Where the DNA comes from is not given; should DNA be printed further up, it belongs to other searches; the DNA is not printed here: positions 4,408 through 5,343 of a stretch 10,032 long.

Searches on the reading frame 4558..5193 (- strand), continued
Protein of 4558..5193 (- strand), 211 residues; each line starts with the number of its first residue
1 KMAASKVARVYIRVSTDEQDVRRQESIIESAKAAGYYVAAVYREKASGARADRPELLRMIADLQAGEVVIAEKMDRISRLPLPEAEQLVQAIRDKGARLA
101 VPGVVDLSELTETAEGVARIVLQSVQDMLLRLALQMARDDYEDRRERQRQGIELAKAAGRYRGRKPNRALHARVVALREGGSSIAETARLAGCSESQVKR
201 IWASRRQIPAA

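Call 65: get_annotated_region(hit=H81, flank=1200)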
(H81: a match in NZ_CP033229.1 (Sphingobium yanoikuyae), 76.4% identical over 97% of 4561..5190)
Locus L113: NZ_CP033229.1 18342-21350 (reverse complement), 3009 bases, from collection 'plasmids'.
description: Sphingobium yanoikuyae strain SJTF8 plasmid pF3, complete sequence
organism: Sphingobium yanoikuyae (NCBI taxid 13690)
taxonomy: Bacteria; Pseudomonadota; Alphaproteobacteria; Sphingomonadales; Sphingomonadaceae; Sphingobium; Sphingobium yanoikuyae
host: -; source: Mixed culture,wastewater; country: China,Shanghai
typing (MOB-suite, as given by PLSDB): conjugative; replicon rep_cluster_1617; relaxase MOBP; mating-pair formation MPF_T
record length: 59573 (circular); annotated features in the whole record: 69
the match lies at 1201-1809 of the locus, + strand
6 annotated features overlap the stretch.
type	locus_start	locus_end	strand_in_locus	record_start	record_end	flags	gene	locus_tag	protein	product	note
CDS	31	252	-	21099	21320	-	-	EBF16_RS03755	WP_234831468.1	helix-turn-helix transcriptional regulator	-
CDS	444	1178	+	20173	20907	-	-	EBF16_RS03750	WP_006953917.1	sigma factor-like helix-turn-helix DNA-binding protein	GO:0006352 - DNA-templated transcription initiation [Evidence IEA]; GO:0006355 - regulation of DNA-templated ...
CDS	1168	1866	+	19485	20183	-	-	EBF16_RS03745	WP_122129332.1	recombinase family protein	GO:0006310 - DNA recombination [Evidence IEA]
CDS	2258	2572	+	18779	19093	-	-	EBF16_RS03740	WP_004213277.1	single-stranded DNA-binding protein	-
CDS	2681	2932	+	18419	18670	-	-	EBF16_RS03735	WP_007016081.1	helix-turn-helix domain-containing protein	-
CDS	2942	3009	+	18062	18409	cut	-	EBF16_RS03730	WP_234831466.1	hypothetical protein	-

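Call 66: get_annotated_region(hit=H89, flank=1200)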
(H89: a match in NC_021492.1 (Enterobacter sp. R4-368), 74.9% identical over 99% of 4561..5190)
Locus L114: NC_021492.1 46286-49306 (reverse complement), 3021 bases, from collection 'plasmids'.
description: Enterobacter sp. R4-368 plasmid pENT01, complete sequence
organism: Enterobacter sp. R4-368 (NCBI taxid 1166130)
taxonomy: Bacteria; Pseudomonadota; Gammaproteobacteria; Enterobacterales; Enterobacteriaceae; Enterobacter; Enterobacter sp. R4-368
host: -; source: -; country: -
typing (MOB-suite, as given by PLSDB): conjugative; replicon rep_cluster_2268; relaxase MOBF; mating-pair formation MPF_F
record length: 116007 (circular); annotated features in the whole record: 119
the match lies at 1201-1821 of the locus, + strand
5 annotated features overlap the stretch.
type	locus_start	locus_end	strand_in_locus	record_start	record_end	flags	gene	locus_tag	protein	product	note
CDS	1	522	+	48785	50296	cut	-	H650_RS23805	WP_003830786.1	MFS transporter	GO:0055085 - transmembrane transport [Evidence IEA]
CDS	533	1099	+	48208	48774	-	-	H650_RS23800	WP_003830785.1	TetR/AcrR family transcriptional regulator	-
CDS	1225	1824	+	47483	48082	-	-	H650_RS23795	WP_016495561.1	recombinase family protein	GO:0006310 - DNA recombination [Evidence IEA]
CDS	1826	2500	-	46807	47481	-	-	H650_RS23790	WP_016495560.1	DNA methylase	-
CDS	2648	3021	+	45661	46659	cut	-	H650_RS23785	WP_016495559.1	hypothetical protein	-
